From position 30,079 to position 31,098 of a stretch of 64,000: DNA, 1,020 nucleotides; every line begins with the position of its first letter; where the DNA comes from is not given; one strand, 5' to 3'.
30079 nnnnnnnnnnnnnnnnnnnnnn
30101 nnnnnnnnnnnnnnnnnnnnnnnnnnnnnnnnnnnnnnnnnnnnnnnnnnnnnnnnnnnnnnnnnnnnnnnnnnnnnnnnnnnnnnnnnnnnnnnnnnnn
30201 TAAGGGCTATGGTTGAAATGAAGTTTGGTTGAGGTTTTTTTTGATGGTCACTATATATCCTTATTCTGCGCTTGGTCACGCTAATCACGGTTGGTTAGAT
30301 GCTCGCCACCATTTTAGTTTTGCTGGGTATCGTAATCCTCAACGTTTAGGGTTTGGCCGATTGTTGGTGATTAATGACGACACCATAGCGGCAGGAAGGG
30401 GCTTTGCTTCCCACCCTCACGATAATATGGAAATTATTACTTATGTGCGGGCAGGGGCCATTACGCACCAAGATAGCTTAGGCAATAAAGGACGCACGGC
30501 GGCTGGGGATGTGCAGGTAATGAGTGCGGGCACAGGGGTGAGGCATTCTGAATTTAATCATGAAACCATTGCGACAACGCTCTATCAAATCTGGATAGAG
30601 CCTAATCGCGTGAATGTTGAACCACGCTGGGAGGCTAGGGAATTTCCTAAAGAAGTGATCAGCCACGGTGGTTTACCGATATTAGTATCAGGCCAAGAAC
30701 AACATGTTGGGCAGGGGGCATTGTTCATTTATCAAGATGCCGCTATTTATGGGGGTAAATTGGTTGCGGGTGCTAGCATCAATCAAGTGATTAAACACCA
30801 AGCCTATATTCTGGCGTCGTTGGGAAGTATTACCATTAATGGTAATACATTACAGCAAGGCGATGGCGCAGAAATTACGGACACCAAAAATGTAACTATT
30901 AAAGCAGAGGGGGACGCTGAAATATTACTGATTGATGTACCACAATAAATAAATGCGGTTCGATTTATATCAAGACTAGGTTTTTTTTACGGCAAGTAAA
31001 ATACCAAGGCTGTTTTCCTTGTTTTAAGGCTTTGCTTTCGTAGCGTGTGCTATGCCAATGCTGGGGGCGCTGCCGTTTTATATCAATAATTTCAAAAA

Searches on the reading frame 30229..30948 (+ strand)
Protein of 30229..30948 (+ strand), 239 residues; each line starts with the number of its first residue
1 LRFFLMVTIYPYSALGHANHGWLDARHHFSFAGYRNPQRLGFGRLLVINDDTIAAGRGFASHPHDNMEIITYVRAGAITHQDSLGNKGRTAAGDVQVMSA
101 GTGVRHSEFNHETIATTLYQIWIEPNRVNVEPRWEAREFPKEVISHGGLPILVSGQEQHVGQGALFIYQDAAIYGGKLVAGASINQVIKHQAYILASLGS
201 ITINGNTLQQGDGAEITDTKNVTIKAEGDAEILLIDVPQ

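Call 16: search_protein_families(library=pfam, proteins=[window:30229-30948:+], max_evalue=0.01)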
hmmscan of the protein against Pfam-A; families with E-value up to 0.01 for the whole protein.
window:30229-30948:+ (239 aa): 3 families
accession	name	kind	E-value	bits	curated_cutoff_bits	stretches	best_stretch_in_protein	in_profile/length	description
PF02678.22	Pirin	-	9.3e-32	109.7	26.1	1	17-123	10-108/108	Pirin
PF17954.7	Pirin_C_2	-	5.5e-19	68.6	22.9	1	162-237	9-86/86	Quercetinase C-terminal cupin domain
PF07883.17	Cupin_2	-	0.0023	18.1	27.2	0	52-113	4-61/70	Cupin domain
